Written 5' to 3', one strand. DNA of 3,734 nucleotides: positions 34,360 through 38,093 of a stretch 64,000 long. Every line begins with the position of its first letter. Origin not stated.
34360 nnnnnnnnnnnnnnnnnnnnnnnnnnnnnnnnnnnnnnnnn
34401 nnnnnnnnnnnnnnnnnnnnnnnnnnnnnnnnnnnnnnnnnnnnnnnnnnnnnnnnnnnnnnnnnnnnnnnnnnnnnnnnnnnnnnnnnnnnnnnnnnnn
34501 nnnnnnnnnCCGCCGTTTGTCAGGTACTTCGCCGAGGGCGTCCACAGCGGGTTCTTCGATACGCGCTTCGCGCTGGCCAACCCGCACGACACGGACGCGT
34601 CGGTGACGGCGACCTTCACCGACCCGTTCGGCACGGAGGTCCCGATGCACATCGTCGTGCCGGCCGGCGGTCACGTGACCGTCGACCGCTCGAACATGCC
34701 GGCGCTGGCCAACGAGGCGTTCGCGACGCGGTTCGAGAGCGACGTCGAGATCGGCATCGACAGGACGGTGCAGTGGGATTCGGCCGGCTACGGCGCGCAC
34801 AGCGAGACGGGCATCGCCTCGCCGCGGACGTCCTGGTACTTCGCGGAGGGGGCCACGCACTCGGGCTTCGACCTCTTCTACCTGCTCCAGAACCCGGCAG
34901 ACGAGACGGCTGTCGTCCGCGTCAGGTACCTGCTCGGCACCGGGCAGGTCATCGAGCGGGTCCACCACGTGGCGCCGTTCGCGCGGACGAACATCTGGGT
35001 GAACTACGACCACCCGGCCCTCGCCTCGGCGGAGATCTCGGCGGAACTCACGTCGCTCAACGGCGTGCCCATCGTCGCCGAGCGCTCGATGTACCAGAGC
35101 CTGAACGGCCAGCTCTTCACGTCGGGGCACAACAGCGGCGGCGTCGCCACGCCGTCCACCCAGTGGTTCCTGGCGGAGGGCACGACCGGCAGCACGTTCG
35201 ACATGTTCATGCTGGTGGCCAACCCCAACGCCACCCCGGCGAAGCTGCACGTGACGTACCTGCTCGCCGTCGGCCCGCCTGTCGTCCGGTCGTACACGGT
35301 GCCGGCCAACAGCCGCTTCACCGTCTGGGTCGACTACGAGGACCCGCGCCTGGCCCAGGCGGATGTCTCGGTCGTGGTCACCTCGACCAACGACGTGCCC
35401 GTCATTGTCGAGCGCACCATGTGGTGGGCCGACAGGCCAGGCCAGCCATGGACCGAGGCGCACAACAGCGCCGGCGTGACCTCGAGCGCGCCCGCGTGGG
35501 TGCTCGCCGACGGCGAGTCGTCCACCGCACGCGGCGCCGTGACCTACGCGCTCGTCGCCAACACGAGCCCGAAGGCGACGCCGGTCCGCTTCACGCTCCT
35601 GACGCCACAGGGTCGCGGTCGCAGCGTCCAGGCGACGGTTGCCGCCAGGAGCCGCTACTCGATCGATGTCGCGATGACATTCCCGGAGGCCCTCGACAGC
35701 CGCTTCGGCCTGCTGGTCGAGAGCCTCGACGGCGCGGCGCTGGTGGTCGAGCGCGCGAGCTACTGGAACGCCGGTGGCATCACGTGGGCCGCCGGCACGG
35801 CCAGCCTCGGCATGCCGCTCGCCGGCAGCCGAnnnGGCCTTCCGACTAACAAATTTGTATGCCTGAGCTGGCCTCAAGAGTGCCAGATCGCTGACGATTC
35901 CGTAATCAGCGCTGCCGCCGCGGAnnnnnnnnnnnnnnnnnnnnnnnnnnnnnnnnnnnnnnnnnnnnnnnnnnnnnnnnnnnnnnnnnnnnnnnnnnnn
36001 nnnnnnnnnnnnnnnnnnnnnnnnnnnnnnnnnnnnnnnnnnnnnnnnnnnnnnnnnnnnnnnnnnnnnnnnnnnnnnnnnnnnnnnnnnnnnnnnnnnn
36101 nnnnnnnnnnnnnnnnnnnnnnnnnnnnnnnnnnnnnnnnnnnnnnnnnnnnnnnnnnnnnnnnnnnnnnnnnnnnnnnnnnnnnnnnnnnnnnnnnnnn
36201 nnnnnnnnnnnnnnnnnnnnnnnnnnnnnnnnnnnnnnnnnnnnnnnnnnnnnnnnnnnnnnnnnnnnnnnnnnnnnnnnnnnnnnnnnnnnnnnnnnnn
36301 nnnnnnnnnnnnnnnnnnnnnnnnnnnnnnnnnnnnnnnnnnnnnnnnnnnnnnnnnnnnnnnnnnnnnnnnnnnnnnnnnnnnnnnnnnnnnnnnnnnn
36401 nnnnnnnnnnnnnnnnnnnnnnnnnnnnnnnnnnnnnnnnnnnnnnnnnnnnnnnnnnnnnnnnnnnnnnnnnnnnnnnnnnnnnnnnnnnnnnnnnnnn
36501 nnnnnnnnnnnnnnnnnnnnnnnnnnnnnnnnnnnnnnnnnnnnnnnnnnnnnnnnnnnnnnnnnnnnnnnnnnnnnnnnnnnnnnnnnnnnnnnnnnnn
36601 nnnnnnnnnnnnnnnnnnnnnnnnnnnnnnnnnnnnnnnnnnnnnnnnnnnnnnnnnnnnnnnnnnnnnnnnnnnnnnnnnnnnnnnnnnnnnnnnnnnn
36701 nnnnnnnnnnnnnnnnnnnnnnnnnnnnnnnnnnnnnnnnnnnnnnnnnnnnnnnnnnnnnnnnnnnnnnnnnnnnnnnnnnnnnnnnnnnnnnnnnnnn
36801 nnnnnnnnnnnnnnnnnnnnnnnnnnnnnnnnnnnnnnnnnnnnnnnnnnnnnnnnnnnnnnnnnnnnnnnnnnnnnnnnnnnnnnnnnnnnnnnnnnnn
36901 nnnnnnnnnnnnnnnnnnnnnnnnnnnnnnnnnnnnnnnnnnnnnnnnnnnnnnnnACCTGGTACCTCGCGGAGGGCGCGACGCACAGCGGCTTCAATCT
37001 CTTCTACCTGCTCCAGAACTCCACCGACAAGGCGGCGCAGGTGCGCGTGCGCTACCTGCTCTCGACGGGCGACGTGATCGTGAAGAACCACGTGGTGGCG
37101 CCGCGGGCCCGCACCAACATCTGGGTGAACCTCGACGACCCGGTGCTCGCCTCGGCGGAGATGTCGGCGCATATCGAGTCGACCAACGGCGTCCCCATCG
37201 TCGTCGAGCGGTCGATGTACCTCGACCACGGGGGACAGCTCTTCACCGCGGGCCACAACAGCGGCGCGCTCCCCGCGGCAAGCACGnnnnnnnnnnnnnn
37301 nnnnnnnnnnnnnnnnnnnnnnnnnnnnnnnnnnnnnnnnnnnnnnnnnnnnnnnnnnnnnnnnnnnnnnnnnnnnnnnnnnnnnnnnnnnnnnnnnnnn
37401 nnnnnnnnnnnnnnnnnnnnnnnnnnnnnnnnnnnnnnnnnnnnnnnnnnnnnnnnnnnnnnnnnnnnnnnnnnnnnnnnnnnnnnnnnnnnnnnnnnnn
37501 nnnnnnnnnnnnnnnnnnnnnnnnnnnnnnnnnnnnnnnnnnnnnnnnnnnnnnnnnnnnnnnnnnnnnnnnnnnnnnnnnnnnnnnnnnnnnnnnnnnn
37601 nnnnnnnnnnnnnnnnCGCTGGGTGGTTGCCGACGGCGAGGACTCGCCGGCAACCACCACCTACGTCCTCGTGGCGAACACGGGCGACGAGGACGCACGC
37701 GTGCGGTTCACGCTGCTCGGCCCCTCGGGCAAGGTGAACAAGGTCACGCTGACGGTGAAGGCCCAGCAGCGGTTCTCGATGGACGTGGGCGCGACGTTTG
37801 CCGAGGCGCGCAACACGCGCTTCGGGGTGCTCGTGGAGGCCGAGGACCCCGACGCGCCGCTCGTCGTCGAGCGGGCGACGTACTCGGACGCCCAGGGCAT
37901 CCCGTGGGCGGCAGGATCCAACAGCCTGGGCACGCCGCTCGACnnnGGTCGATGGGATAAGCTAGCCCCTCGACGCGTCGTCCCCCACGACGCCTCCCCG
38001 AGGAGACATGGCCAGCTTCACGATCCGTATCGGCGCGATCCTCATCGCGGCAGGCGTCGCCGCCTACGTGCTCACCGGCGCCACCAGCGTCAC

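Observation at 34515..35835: Fourfold C-terminal repeat of about 106-112 aa with AEG...NP...P(I/V)VVER(S/T)M(Y/W) motifs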

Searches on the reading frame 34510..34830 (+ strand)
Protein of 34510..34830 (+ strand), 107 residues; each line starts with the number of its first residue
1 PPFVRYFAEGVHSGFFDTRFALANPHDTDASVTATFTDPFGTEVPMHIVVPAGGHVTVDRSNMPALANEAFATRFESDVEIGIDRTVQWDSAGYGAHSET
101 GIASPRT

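Call 15: search_protein_families(library=pfam, proteins=[window:34510-34830:+], max_evalue=10)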
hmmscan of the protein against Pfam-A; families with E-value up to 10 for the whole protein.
seq(107 aa): 0 families

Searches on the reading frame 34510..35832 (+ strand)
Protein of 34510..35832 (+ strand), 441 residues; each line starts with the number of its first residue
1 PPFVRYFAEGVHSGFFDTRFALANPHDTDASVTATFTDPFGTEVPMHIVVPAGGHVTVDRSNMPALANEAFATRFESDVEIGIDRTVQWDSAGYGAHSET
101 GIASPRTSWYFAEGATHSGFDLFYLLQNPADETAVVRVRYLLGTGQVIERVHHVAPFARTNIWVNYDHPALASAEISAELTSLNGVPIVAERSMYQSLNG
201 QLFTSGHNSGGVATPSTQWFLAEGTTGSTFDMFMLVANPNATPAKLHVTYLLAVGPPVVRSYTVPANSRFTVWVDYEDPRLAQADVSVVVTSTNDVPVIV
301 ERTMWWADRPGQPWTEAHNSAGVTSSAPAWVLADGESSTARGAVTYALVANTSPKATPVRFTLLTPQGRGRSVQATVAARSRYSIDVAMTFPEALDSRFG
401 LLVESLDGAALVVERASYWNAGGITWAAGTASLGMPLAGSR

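Call 7: search_solved_structures(query=window:34510-35832:+, max_evalue=10, show_alignments=2)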
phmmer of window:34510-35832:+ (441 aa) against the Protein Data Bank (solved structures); distinct sequences matched with E-value up to 10: 0.
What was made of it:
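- On ASRAH / ASRT superfamily: The similarity is marginal for any single sequence: phmmer with the tetrad alone finds nothing (call 7).
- Tried and rejected: phmmer of the gene 1 tetrad against PDB sequences found nothing (call 7).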

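Call 15: search_protein_families(library=pfam, proteins=[window:34510-35832:+], max_evalue=10)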
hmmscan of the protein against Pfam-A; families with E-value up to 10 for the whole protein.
window:34510-35832:+ (441 aa): 3 families
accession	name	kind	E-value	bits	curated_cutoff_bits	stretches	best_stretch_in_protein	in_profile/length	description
PF18986.5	DUF5719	-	3.4e-09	36.7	26.2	4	214-293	49-128/319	Family of unknown function (DUF5719)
PF17992.7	Agarase_CBM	-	0.045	13.8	26.3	1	179-281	10-110/178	Agarase CBM like domain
PF17803.7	Cadherin_4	-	8.2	7.5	25.1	1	284-302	1-19/71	Bacterial cadherin-like domain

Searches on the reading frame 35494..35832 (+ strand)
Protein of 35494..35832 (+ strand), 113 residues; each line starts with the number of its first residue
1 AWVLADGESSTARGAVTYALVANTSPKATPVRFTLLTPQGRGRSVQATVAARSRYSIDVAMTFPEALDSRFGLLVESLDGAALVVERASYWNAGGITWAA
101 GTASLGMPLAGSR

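Call 15: search_protein_families(library=pfam, proteins=[window:35494-35832:+], max_evalue=10)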
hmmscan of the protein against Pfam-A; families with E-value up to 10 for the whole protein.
seq(113 aa): 1 family
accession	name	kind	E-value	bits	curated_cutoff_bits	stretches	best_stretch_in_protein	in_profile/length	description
PF18986.5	DUF5719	-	0.0049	16.5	26.2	1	9-101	58-154/319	Family of unknown function (DUF5719)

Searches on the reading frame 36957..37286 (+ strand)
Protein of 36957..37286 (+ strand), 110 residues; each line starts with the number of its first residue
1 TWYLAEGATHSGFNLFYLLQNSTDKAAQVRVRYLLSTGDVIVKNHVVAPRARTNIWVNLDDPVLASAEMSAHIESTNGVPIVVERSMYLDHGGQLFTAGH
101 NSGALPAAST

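Call 15: search_protein_families(library=pfam, proteins=[window:36957-37286:+], max_evalue=10)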
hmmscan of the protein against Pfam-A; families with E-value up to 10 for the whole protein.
seq(110 aa): 1 family
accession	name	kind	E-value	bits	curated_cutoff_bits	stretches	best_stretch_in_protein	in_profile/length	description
PF18986.5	DUF5719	-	0.055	13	26.2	1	7-78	58-130/319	Family of unknown function (DUF5719)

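Call 29: search_solved_structures(query=A2, max_evalue=10, show_alignments=3)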
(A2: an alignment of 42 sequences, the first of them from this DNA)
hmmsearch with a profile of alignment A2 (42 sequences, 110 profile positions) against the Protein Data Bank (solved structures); distinct sequences matched with E-value up to 10: 9.
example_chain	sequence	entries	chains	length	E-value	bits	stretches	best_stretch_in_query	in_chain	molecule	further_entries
2ii7_A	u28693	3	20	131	0.00047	23.7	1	13-94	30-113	Anabaena sensory rhodopsin transducer protein | Sensory rhodopsin transducer protein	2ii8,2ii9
2iia_A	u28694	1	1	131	0.00059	23.3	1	13-92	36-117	Sensory rhodopsin transducer protein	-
1nc7_A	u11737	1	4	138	0.0058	20.1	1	16-83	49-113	hypothetical protein TM1070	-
6czj_A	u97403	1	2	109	0.12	15.9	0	24-60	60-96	b10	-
6czg_A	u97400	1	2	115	0.81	13.2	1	27-67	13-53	b11L5F_LGL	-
6caj_H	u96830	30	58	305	1.7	12.2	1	43-86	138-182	Translation initiation factor eIF-2B subunit alpha | Translation initiation factor eIF2B subunit alpha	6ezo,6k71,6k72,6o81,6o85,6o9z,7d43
9y3t_G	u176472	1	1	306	1.7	12.2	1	43-86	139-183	Translation initiation factor eIF2B subunit alpha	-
7f66_A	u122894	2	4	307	1.7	12.2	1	43-86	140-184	Translation initiation factor eIF-2B subunit alpha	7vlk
7kma_A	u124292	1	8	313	1.8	12.1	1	43-86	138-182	Translation initiation factor eIF-2B subunit alpha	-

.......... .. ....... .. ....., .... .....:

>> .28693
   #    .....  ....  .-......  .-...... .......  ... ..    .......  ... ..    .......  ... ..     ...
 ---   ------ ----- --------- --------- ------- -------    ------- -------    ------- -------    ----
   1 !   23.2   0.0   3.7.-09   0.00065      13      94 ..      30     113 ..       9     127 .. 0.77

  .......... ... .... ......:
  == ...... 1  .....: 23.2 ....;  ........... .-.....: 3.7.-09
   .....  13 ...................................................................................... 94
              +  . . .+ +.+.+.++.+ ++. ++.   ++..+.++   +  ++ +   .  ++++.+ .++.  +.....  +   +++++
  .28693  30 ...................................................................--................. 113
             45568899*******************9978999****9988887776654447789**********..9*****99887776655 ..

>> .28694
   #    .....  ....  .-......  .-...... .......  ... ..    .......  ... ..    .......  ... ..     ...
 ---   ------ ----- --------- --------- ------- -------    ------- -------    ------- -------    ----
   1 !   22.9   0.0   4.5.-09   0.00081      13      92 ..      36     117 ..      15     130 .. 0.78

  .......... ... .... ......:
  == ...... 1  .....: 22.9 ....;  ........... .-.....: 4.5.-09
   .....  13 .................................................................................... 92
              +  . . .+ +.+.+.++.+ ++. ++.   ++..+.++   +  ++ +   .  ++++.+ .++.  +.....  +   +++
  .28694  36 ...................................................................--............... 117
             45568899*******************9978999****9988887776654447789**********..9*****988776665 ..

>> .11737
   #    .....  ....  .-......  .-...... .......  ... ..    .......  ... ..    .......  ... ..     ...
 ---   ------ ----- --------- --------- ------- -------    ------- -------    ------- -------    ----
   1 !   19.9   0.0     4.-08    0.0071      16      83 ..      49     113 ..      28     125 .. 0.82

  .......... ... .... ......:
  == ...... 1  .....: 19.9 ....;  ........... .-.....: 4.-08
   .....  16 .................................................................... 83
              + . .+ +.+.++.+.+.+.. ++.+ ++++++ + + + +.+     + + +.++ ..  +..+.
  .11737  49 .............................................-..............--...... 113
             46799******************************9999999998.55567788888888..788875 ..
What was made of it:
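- On ASRAH / ASRT superfamily: It aligns with the Asn of the ASRT 'CILN' motif (call 29). A conserved Asp/Asn ('FD' or 'FN') aligns with the pocket His of ASRT/TM1070 (call 29).
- The pocket position of ASRT/TM1070 is occupied by a conserved Asp/Asn (call 29).
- Tried and rejected: Only the unit profile reached ASRT and TM1070 (call 29).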

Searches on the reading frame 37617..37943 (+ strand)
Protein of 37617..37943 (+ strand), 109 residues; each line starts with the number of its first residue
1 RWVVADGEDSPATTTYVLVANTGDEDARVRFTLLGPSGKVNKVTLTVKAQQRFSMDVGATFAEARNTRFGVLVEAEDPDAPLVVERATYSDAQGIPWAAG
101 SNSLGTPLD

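Call 15: search_protein_families(library=pfam, proteins=[window:37617-37943:+], max_evalue=10)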
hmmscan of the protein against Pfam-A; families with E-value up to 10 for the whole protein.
seq(109 aa): 1 family
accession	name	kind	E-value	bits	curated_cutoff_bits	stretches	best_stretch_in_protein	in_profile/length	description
PF18986.5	DUF5719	-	3.3e-06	26.9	26.2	1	10-103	61-157/319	Family of unknown function (DUF5719)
